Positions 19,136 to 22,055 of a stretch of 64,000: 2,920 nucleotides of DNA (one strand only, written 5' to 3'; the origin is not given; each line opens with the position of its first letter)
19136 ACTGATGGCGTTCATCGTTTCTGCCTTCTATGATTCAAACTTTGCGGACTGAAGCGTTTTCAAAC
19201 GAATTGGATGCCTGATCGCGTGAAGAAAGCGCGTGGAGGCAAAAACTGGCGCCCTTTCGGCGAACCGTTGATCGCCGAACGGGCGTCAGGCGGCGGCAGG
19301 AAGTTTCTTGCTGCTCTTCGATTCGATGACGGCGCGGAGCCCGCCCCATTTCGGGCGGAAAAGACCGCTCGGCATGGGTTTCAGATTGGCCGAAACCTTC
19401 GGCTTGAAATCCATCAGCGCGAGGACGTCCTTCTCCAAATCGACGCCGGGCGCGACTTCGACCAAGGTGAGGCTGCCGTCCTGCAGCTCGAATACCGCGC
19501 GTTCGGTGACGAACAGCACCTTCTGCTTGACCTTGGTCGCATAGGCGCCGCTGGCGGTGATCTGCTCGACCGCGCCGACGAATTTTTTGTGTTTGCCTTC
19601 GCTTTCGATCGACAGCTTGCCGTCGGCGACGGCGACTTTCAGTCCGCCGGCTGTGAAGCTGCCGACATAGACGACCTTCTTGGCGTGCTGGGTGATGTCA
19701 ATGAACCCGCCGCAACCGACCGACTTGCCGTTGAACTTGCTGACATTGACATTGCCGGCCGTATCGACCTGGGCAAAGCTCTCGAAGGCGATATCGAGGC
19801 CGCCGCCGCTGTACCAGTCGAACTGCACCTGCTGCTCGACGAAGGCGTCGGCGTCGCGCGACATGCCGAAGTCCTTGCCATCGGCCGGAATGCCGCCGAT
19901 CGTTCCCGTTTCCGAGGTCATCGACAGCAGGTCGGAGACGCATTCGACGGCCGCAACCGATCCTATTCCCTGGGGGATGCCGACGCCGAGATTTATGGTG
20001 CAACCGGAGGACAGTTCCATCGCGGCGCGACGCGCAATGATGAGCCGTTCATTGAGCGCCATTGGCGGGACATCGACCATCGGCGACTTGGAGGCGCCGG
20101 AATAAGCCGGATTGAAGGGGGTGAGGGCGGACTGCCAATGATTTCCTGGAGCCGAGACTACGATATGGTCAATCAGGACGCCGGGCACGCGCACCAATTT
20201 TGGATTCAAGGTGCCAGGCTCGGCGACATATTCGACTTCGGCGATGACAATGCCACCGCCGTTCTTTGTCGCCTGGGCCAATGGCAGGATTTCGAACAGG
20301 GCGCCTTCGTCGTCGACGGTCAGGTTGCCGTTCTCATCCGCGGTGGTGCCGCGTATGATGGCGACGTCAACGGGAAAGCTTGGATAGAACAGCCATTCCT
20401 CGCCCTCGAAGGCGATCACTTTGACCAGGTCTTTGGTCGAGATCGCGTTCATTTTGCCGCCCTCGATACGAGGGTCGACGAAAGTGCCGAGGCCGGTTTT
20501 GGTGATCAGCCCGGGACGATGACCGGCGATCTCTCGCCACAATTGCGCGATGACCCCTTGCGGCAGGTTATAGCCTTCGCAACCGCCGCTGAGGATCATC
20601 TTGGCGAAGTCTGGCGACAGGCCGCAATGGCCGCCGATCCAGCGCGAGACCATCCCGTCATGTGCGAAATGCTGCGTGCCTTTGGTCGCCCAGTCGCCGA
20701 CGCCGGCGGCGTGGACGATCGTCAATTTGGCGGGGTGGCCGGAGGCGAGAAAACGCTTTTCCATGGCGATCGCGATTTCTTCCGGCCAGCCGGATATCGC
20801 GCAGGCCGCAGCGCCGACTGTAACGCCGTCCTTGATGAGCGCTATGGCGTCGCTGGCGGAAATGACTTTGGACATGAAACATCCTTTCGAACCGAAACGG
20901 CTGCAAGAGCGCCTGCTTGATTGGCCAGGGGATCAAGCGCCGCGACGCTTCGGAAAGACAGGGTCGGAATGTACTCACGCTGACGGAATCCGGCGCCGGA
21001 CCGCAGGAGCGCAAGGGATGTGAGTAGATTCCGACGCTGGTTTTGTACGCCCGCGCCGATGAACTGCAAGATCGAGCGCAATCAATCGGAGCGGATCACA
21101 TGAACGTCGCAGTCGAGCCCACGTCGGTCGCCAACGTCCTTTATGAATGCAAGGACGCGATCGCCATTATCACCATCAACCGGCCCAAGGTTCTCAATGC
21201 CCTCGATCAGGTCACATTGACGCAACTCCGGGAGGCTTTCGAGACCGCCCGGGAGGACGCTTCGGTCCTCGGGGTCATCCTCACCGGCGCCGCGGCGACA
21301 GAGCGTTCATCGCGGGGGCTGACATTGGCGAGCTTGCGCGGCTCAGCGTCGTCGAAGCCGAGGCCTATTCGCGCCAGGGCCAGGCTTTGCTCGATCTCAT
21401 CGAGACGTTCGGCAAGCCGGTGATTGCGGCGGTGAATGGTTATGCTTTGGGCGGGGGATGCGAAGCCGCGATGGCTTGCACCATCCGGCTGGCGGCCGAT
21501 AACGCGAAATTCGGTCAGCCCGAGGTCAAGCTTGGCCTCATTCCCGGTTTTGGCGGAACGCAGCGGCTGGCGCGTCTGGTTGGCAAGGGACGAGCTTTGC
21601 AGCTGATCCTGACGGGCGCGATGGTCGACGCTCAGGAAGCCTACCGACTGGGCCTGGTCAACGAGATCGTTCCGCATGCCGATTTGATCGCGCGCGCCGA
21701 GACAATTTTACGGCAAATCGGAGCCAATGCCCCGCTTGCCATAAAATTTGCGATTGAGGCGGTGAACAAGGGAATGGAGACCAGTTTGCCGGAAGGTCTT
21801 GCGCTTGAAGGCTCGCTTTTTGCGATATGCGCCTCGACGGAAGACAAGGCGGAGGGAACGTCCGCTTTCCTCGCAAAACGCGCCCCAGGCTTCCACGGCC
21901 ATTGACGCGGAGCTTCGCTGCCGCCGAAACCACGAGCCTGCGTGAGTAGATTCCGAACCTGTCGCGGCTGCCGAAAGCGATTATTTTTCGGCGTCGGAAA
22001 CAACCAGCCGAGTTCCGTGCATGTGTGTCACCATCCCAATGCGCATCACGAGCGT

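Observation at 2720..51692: Twenty gene-oriented copies of a 22-nt intergenic motif (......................) define an apparently undescribed regulon element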

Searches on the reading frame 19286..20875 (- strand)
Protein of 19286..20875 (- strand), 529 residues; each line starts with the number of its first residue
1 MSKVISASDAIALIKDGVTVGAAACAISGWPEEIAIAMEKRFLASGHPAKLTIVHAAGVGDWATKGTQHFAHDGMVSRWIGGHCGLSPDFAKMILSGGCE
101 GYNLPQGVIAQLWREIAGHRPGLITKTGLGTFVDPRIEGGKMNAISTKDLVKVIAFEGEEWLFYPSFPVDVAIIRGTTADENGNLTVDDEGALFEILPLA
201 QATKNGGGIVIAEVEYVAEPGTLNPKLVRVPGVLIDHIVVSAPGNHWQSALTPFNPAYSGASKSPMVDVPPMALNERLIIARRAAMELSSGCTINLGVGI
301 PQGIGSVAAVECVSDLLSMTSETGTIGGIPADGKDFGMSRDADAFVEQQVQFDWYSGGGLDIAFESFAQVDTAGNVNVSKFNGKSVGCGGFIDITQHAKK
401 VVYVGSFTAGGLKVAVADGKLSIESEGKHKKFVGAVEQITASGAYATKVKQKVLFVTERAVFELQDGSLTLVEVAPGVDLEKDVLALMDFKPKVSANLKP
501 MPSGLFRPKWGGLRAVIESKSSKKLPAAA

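Call 9: search_protein_families(library=pfam, proteins=[window:19286-20875:-], max_evalue=0.01)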
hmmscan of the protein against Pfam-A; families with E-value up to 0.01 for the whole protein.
window:19286-20875:- (529 aa): 1 family
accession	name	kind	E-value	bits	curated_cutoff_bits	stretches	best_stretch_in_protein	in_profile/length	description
PF01144.29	CoA_trans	-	1.5e-30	106.7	23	1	6-240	3-216/217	Coenzyme A transferase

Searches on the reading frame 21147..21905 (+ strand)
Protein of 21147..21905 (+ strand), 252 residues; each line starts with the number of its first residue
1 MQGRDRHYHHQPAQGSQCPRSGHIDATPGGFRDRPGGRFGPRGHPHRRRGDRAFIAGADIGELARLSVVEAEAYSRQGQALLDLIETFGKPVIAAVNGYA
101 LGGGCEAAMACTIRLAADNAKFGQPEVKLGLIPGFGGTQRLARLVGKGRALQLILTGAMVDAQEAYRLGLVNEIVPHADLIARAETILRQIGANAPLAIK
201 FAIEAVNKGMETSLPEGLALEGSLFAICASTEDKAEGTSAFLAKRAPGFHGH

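Call 9: search_protein_families(library=pfam, proteins=[window:21147-21905:+], max_evalue=0.01)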
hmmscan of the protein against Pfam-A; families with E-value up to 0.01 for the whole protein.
window:21147-21905:+ (252 aa): 3 families
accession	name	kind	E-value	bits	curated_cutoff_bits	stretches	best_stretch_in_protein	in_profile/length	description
PF00378.25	ECH_1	-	4.5e-53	180.6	27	1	50-251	49-250/251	Enoyl-CoA hydratase/isomerase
PF16113.10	ECH_2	-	7.3e-30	105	27.2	2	49-180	44-177/335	Enoyl-CoA hydratase/isomerase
PF01343.23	Peptidase_S49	-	0.0068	16.8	24.9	0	89-120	6-37/154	Peptidase family S49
